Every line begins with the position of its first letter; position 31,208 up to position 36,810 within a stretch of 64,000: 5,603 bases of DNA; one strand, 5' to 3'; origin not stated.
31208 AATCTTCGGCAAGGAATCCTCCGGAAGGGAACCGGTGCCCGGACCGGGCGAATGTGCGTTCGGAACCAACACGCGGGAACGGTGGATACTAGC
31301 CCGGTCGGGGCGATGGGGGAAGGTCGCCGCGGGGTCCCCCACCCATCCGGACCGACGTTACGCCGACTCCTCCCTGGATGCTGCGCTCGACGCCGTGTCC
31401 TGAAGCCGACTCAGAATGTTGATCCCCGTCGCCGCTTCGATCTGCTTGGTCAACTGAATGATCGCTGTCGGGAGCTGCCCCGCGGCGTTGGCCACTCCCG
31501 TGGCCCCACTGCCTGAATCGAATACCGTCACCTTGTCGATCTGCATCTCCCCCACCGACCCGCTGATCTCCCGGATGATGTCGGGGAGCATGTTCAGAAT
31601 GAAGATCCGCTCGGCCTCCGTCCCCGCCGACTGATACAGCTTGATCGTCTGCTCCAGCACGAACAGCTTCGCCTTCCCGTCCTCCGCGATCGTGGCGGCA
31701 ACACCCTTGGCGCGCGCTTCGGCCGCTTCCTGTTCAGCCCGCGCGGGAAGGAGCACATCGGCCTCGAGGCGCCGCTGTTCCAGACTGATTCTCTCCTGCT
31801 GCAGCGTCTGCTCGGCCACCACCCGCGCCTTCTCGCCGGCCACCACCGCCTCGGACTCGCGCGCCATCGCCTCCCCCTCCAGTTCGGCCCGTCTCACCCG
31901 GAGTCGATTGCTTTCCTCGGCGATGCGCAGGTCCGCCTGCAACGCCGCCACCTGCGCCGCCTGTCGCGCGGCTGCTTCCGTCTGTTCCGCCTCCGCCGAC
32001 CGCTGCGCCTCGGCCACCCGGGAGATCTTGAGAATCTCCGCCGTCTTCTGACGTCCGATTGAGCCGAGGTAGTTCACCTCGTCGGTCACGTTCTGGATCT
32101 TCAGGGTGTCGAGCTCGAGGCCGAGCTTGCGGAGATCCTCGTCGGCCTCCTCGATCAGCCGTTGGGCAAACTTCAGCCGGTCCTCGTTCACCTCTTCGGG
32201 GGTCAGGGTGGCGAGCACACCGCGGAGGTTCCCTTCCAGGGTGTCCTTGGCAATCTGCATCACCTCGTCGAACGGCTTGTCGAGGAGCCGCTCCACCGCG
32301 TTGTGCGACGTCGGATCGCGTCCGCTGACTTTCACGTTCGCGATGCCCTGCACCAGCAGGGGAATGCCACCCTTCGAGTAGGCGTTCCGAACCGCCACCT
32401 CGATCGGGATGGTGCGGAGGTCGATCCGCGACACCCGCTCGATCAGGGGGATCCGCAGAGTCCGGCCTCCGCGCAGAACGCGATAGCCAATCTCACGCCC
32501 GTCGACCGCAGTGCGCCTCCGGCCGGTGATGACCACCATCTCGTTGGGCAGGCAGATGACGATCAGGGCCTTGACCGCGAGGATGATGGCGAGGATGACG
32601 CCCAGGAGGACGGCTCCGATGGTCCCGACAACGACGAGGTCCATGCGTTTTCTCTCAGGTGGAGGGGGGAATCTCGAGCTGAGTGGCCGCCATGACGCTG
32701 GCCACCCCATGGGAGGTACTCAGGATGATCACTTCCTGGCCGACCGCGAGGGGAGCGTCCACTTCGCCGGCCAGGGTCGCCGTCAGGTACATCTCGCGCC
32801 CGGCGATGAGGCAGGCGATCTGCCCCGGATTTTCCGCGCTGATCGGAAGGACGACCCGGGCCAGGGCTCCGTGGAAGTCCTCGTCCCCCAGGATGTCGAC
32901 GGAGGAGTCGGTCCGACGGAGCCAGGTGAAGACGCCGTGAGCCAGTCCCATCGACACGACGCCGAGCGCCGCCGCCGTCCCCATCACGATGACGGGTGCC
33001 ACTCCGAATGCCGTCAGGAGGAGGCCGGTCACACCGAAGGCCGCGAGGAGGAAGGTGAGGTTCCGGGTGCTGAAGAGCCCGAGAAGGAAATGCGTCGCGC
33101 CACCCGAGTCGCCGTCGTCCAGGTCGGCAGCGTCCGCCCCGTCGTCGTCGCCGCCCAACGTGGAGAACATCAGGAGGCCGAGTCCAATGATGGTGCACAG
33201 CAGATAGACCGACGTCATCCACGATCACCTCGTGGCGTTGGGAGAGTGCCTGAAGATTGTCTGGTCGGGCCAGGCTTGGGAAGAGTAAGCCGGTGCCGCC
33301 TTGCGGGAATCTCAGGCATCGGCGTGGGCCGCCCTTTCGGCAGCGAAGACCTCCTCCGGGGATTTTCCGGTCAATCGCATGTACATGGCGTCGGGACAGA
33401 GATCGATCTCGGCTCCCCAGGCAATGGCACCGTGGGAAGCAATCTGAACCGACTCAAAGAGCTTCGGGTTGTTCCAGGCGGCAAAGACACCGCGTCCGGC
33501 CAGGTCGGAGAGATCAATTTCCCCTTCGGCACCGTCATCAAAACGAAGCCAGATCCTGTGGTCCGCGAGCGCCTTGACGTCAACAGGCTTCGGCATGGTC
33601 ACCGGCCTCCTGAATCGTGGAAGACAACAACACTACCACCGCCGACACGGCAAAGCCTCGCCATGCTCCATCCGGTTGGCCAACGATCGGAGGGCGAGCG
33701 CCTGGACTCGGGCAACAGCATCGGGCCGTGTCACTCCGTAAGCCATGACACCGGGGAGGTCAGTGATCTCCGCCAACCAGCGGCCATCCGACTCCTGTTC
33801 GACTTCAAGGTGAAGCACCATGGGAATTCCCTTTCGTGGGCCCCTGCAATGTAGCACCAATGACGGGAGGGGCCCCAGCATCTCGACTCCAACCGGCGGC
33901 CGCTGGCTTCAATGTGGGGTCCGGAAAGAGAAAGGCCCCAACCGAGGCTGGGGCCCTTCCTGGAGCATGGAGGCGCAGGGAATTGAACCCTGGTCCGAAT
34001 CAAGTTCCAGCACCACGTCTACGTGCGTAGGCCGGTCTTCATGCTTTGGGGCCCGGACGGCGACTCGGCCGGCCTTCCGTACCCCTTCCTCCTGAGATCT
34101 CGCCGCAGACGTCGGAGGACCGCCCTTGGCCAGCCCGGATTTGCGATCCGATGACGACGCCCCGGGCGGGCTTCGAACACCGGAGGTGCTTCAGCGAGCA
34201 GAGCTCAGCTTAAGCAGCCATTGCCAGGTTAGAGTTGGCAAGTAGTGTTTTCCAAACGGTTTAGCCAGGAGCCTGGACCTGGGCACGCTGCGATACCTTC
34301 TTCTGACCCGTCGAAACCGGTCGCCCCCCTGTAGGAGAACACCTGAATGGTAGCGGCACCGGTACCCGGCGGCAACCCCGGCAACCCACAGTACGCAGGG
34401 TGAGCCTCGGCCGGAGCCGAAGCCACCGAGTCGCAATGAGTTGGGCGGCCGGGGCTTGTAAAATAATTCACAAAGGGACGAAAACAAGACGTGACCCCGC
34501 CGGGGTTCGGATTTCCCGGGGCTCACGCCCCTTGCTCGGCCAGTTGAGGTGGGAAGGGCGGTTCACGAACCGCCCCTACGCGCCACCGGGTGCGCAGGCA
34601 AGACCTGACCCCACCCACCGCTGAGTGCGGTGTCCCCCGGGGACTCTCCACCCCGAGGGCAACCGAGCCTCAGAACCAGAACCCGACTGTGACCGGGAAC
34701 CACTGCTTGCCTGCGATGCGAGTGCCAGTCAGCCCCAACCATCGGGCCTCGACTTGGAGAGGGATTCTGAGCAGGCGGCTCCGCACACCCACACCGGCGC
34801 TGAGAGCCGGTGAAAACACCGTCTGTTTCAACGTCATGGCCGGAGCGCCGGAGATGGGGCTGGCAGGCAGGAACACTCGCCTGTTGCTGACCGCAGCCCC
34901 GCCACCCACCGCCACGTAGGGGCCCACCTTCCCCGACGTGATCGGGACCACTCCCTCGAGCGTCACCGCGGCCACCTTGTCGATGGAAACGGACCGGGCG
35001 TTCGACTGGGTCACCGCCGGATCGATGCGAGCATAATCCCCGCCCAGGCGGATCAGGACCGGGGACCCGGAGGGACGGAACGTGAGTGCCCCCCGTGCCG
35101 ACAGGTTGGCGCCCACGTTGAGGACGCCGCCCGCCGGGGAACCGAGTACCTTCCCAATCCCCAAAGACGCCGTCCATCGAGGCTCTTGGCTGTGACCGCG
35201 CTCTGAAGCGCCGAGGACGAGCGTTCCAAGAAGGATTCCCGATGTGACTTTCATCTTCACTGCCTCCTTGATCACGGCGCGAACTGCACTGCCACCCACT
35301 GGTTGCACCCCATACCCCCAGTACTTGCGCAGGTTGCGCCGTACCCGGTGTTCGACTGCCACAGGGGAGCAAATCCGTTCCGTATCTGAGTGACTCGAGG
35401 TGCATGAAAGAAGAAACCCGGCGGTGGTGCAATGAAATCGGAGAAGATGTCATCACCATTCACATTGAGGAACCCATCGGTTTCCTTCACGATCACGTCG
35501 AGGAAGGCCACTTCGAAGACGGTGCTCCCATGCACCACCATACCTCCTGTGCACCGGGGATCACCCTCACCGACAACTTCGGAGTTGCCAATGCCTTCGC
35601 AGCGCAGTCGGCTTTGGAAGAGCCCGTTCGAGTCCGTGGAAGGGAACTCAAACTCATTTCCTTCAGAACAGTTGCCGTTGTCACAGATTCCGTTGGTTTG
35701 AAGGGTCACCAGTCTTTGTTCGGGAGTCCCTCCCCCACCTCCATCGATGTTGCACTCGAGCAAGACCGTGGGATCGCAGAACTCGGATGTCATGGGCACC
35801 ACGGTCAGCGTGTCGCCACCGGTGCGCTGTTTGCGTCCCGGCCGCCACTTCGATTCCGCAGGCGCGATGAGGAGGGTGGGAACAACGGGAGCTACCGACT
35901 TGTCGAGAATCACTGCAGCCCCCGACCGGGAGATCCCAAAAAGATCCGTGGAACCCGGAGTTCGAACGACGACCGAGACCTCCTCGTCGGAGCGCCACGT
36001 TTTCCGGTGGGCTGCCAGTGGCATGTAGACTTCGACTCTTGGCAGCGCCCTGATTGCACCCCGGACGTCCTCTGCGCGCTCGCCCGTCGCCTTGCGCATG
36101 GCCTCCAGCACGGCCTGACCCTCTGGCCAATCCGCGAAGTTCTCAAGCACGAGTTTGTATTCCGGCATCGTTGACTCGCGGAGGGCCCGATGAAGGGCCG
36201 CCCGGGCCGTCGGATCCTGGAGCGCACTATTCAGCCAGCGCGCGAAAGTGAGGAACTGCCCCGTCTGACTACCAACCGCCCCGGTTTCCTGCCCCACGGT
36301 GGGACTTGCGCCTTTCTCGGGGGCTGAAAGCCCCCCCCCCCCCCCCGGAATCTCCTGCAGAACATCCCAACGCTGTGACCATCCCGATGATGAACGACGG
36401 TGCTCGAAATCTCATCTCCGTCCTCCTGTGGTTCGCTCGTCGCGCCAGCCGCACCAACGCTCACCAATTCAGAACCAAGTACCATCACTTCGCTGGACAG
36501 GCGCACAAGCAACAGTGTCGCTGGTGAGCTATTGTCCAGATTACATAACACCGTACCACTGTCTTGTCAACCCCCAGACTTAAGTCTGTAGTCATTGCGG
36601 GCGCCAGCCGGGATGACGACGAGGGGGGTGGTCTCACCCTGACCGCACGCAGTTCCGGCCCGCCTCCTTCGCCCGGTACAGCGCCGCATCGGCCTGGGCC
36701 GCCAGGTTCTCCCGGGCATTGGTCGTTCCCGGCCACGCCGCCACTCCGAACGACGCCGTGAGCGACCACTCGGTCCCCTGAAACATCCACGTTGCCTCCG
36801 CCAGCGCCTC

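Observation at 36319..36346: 16-nt homopolymeric C/G tract plus perfect hairpin immediately upstream of a hypothetical-protein / outer-membrane barrel gene pair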

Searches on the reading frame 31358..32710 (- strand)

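Call 9: search_protein_families(library=pfam, max_evalue=0.1, proteins=[window:31358-32710:-])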
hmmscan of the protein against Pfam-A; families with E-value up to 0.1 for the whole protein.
window:31358-32710:- (450 aa): 1 family
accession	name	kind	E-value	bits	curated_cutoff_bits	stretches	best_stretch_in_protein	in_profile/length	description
PF01145.31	Band_7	-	4e-23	82.8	23.6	1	55-237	5-174/176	SPFH domain / Band 7 family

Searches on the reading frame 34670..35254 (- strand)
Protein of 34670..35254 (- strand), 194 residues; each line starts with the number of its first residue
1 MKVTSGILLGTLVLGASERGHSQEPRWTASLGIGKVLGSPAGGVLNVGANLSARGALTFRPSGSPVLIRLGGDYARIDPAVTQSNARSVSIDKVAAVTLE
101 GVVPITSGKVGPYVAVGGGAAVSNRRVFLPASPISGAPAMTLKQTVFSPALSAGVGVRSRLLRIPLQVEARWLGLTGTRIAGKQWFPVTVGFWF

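Call 9: search_protein_families(library=pfam, max_evalue=0.1, proteins=[window:34670-35254:-])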
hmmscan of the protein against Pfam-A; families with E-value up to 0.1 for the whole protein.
window:34670-35254:- (194 aa): 0 families

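Call 10: search_protein_families(library=ncbifam, max_evalue=0.1, proteins=[window:34670-35254:-])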
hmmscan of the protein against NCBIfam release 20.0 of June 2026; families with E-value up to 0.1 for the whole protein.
window:34670-35254:- (194 aa): 0 families

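Call 27: list_cluster_members(proteins=[P0001, window:34670-35254:-, window:36634-38130:-])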
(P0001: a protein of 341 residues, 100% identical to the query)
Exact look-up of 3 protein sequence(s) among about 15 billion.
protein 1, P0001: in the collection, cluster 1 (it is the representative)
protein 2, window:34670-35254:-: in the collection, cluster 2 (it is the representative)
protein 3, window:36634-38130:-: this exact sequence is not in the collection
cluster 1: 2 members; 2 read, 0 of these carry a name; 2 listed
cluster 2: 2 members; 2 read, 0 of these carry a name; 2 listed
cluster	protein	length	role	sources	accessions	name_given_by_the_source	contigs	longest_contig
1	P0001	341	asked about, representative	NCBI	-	-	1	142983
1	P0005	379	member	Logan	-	-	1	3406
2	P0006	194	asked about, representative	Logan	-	-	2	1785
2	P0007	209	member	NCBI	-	-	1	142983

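Call 29: find_encoding_contigs(protein=P0005, flank=5000)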
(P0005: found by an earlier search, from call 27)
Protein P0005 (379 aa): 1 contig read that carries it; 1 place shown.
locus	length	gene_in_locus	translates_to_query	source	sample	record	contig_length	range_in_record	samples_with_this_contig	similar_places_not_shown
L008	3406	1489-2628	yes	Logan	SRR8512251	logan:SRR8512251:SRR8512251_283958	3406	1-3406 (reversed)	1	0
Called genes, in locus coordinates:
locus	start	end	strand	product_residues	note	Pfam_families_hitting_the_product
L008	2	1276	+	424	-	?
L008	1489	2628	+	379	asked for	-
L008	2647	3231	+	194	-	-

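Call 31: find_encoding_contigs(protein=P0006, flank=5000)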
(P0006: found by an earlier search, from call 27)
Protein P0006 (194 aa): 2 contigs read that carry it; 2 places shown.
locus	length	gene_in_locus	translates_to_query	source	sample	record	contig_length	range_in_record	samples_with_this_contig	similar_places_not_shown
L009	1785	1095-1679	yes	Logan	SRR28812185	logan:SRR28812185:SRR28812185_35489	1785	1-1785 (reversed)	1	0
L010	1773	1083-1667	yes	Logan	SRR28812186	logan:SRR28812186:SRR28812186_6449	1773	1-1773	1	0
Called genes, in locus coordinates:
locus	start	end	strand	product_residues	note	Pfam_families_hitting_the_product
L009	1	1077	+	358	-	?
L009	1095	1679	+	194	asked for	-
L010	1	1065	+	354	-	?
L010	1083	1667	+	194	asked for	-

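Call 80: search_solved_structures(query=P0006, max_evalue=1)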
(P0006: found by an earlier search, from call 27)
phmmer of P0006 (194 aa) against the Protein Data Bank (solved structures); distinct sequences matched with E-value up to 1: 1.
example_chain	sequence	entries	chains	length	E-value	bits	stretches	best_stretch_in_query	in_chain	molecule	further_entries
4mfg_A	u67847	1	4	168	0.67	13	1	101-144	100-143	Putative acyltransferase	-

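Call 81: search_protein_families(library=pfam, max_evalue=10, proteins=[P0006, L008:2647-3231:+])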
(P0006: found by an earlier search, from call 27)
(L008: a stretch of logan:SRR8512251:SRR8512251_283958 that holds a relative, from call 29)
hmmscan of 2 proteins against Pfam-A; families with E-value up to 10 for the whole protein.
P0006 (194 aa): 2 families
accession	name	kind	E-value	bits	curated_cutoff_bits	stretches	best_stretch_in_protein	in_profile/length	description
PF14352.11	DUF4402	-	0.18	12.9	25.2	1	83-157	17-94/129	Domain of unknown function (DUF4402)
PF17461.7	DUF5423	-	0.24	10.7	25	1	89-146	76-134/348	Family of unknown function (DUF5423)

L008:2647-3231:+ (194 aa): 0 families

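Call 82: find_homologous_proteins(query=P0006, max_evalue=0.001)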
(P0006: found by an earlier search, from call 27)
Query P0006 (194 aa): 5 proteins with E <= 0.001 among 1015 candidates.
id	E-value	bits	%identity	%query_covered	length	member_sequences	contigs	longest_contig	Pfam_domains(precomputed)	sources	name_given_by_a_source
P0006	8.9e-117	406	100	100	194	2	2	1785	-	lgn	-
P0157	1.2e-89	317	86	90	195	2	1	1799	-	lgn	-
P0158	6.0e-80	286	78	90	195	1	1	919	-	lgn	-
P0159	1.2e-77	278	70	100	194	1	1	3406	-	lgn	-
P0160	8.6e-23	99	83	30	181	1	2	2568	-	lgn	-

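Call 83: find_encoding_contigs(protein=P0157, flank=5000)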
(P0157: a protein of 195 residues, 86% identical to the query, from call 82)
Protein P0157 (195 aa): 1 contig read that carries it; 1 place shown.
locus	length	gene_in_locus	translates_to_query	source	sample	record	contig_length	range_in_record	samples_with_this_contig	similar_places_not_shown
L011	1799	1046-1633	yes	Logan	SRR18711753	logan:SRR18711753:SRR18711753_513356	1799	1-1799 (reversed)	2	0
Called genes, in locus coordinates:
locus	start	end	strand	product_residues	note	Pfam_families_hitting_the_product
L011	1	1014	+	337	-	?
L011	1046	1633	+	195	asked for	-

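Call 84: find_encoding_contigs(protein=P0160, flank=5000)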
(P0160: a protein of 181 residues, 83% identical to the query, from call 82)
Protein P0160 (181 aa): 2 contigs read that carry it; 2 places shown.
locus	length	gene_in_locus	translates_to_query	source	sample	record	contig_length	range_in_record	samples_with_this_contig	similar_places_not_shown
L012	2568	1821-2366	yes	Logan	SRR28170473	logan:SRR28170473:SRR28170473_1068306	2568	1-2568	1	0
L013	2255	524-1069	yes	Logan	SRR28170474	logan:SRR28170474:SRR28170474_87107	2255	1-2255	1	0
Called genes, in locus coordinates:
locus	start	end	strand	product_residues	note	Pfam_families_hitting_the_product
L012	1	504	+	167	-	?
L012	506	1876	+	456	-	PF00990:GGDEF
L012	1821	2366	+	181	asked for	-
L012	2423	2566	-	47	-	?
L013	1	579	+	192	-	?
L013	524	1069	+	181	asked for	-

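Call 85: find_encoding_contigs(protein=P0158, flank=5000)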
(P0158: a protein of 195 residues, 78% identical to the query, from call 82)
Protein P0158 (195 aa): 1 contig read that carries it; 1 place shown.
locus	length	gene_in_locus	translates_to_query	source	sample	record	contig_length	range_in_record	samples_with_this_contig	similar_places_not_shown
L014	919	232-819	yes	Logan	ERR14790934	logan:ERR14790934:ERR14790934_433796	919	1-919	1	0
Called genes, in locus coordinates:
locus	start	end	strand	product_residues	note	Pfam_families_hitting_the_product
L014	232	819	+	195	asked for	-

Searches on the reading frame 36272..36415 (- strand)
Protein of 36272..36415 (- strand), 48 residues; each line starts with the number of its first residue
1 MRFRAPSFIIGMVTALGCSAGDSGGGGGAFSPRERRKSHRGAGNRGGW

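Call 91: list_cluster_members(proteins=[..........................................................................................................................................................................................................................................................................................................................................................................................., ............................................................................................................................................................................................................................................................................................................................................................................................, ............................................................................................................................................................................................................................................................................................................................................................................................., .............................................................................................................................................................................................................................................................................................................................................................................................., window:36272-36415:-, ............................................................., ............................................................, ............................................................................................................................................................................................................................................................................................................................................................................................, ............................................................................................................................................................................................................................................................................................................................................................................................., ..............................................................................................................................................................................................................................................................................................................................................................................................])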
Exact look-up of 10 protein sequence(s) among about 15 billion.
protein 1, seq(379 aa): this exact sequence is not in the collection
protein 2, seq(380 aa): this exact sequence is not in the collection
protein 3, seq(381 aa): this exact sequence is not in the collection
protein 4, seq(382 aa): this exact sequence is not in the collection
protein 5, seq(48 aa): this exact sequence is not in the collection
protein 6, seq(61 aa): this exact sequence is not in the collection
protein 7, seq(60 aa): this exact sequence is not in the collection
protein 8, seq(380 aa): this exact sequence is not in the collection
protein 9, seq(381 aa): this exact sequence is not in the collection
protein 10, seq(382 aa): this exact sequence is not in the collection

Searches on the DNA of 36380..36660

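Call 96: search_rna_families(source=window, start=36380, end=36660, threshold=evalue, max_evalue=5)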
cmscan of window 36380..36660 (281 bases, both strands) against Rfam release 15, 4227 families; matches with E-value up to 5: 0.
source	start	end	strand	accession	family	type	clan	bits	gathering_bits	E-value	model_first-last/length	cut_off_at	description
